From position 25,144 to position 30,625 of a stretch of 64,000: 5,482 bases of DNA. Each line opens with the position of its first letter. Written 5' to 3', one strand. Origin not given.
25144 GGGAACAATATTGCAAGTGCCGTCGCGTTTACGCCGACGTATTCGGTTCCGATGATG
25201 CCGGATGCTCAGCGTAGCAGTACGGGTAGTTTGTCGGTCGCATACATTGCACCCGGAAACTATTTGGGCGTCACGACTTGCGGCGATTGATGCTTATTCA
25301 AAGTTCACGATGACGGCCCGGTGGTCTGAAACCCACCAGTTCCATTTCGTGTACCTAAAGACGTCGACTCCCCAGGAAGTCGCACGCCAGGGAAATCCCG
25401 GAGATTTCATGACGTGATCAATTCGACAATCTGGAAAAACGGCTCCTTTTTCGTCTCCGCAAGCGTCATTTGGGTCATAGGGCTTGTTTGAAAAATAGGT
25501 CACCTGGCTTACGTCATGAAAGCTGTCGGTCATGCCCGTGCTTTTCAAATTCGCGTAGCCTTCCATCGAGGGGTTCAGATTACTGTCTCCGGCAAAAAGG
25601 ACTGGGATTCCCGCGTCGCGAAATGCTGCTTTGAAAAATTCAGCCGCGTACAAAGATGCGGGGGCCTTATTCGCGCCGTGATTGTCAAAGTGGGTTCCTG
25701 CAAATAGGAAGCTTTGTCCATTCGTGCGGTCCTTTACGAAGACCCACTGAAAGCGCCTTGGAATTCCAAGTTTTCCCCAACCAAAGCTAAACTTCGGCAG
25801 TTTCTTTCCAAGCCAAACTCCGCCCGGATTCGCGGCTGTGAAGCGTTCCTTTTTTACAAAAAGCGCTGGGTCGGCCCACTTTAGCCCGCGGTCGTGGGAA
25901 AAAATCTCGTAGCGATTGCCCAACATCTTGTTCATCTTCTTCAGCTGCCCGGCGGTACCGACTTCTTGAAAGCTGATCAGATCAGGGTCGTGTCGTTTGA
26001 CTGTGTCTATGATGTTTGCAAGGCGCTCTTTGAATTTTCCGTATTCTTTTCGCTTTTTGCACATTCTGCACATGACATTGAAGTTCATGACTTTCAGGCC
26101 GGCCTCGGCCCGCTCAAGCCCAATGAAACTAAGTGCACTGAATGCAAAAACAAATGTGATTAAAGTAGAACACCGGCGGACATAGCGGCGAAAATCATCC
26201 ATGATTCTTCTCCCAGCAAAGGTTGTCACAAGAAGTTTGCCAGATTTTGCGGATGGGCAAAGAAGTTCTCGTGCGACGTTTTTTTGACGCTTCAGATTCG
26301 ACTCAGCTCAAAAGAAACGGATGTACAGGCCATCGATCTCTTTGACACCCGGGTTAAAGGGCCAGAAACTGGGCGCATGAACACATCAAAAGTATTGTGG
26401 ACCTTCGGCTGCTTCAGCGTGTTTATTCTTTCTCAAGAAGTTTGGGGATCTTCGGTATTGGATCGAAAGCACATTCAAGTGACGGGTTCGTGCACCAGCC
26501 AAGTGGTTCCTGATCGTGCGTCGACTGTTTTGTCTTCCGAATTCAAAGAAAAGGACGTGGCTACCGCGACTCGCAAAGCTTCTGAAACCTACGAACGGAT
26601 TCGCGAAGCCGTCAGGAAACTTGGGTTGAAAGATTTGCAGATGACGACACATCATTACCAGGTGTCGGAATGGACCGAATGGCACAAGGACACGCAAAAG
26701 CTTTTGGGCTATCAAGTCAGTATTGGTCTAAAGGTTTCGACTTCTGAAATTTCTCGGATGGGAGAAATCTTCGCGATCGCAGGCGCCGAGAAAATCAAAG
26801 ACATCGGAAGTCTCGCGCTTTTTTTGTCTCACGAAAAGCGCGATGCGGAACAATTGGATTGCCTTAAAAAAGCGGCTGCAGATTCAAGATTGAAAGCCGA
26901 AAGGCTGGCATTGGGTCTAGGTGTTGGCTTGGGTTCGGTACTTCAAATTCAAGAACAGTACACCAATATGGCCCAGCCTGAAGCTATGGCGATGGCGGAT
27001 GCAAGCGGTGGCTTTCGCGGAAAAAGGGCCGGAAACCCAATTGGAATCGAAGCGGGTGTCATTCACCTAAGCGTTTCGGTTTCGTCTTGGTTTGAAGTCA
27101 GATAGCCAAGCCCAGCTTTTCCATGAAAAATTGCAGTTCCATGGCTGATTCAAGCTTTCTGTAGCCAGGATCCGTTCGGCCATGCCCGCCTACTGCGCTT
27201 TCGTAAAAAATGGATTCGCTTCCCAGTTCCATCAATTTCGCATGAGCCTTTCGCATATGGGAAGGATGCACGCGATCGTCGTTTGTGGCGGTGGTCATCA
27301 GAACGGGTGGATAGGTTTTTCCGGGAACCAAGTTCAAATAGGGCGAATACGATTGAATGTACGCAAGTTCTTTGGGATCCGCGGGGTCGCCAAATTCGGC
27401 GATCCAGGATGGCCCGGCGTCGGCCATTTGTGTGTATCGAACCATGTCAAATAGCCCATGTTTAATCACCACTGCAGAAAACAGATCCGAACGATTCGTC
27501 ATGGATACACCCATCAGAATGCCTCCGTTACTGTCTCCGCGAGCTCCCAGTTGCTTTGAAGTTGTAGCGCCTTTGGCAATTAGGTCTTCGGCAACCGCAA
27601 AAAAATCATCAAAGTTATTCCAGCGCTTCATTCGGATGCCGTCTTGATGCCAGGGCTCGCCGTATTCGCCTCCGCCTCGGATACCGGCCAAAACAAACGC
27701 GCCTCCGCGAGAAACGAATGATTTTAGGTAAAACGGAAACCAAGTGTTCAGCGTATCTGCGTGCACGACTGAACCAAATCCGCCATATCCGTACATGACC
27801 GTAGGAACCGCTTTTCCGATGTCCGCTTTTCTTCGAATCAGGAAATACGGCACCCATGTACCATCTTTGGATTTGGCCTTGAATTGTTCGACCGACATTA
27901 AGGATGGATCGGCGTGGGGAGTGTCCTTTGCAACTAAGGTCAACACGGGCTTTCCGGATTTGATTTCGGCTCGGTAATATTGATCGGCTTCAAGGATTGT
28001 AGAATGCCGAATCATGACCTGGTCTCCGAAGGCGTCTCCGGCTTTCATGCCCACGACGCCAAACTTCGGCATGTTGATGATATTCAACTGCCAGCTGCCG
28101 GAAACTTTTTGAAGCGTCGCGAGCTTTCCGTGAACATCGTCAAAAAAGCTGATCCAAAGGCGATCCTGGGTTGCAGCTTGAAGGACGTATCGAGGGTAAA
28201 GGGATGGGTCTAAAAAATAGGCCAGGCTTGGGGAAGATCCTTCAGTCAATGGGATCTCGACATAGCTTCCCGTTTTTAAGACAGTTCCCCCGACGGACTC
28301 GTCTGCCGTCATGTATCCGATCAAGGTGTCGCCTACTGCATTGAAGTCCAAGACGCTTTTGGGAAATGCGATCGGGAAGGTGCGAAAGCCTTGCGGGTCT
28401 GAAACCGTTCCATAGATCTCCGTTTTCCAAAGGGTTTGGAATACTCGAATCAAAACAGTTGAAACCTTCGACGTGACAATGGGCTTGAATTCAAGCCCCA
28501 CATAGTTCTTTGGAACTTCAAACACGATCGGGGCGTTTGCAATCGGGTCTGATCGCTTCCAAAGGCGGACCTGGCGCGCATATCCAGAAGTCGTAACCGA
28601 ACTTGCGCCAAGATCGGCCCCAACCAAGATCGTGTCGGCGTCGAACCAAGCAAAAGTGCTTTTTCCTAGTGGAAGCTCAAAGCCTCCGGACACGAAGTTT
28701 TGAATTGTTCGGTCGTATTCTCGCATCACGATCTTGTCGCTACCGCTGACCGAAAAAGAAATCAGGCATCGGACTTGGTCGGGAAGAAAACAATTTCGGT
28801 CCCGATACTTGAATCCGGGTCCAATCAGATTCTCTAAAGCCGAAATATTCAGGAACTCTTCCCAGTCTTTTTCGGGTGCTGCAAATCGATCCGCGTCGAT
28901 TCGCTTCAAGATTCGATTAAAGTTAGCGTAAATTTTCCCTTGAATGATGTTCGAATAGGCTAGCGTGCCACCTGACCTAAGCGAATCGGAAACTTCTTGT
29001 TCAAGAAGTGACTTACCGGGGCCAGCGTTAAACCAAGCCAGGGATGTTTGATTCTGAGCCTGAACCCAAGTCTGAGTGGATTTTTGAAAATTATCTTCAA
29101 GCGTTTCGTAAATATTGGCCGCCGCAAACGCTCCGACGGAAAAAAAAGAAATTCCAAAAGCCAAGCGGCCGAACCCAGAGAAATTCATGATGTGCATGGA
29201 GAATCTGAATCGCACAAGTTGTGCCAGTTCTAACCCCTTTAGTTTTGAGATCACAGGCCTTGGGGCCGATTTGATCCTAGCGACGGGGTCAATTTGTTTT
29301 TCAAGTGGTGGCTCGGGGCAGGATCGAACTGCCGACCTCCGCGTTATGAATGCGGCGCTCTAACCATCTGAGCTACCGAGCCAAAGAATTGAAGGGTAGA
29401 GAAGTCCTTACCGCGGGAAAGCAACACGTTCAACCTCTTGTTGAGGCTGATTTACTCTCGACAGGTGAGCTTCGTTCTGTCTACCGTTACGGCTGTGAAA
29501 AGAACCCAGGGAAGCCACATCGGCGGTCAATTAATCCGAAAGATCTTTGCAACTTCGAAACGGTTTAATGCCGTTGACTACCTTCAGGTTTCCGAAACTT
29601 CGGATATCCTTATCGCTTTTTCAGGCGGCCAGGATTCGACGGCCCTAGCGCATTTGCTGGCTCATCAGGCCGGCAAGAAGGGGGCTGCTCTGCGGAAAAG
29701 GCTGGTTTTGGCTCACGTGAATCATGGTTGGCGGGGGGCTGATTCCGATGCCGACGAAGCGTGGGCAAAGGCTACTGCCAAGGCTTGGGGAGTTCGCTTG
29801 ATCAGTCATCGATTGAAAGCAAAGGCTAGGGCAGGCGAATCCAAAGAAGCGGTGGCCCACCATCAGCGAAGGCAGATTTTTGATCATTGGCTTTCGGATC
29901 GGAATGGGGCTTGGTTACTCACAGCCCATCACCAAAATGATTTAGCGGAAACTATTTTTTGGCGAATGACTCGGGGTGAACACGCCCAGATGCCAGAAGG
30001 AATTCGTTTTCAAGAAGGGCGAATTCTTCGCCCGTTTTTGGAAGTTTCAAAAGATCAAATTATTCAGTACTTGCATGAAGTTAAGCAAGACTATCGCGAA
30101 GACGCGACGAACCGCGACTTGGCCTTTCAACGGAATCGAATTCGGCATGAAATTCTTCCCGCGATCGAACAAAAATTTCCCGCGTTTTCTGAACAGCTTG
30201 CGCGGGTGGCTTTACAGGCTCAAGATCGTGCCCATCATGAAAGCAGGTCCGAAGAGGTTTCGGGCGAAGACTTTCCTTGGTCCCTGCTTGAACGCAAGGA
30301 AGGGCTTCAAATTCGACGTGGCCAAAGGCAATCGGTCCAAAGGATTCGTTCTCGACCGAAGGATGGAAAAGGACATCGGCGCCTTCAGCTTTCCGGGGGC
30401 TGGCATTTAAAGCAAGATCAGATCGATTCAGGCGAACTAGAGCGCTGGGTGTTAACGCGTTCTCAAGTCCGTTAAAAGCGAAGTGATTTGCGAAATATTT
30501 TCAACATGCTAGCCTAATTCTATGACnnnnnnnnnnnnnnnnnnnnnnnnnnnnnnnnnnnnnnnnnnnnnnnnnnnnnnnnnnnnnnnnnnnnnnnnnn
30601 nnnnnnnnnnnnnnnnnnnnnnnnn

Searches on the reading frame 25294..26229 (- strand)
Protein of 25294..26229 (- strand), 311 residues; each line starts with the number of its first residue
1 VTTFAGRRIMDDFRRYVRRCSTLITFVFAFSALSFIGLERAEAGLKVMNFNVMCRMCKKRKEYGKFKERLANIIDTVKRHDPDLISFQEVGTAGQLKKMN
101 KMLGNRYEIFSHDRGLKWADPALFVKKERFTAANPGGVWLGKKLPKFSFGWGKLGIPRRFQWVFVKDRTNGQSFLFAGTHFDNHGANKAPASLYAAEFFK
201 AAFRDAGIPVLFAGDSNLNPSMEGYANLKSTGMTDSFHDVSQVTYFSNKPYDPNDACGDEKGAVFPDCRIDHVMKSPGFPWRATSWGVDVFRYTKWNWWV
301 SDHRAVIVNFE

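Call 35: search_protein_families(library=pfam, proteins=[window:25294-26229:-], max_evalue=0.00001)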
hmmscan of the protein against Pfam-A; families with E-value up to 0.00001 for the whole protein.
window:25294-26229:- (311 aa): 1 family
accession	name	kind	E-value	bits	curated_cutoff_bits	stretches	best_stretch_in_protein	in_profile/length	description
PF03372.29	Exo_endo_phos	-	1.4e-11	45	24.5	1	51-303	4-225/225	Endonuclease/Exonuclease/phosphatase family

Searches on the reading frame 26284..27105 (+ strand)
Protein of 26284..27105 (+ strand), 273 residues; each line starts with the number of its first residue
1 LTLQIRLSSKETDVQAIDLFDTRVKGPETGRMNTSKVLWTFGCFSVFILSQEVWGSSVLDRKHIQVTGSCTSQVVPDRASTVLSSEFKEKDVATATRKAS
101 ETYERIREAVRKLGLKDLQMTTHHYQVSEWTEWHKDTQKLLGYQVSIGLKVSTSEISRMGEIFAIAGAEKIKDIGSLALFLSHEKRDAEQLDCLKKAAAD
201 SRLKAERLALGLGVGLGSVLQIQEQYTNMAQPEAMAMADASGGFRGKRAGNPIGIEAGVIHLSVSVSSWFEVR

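Call 35: search_protein_families(library=pfam, proteins=[window:26284-27105:+], max_evalue=0.00001)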
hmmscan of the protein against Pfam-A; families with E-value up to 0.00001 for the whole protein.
window:26284-27105:+ (273 aa): 1 family
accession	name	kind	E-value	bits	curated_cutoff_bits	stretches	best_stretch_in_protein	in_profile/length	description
PF04402.19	SIMPL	-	6.2e-35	121.8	25.2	1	64-267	1-202/205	Protein of unknown function (DUF541)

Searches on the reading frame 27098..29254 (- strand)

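Call 35: search_protein_families(library=pfam, proteins=[window:27098-29254:-], max_evalue=0.00001)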
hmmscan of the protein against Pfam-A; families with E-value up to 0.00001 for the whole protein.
window:27098-29254:- (718 aa): 1 family
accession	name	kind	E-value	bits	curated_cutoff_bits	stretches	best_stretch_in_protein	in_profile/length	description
PF00326.27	Peptidase_S9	-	7e-43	147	22.6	1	508-715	5-211/213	Prolyl oligopeptidase family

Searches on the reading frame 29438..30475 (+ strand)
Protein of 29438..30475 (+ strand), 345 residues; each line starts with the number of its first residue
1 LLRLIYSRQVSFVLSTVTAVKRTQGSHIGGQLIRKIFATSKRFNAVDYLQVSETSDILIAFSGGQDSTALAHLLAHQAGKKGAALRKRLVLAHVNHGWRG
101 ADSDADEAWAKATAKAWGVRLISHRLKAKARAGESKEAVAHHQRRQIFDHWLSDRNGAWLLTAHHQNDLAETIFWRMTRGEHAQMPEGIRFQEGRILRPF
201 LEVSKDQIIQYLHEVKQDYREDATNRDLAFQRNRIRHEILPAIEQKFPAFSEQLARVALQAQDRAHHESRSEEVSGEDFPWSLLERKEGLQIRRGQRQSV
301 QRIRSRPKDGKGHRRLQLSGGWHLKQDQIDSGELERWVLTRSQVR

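Call 35: search_protein_families(library=pfam, proteins=[window:29438-30475:+], max_evalue=0.00001)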
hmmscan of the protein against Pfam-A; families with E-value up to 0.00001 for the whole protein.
window:29438-30475:+ (345 aa): 1 family
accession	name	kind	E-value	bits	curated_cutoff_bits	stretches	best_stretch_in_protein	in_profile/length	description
PF01171.26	ATP_bind_3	-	5.3e-45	153.8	27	1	57-238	2-182/182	PP-loop family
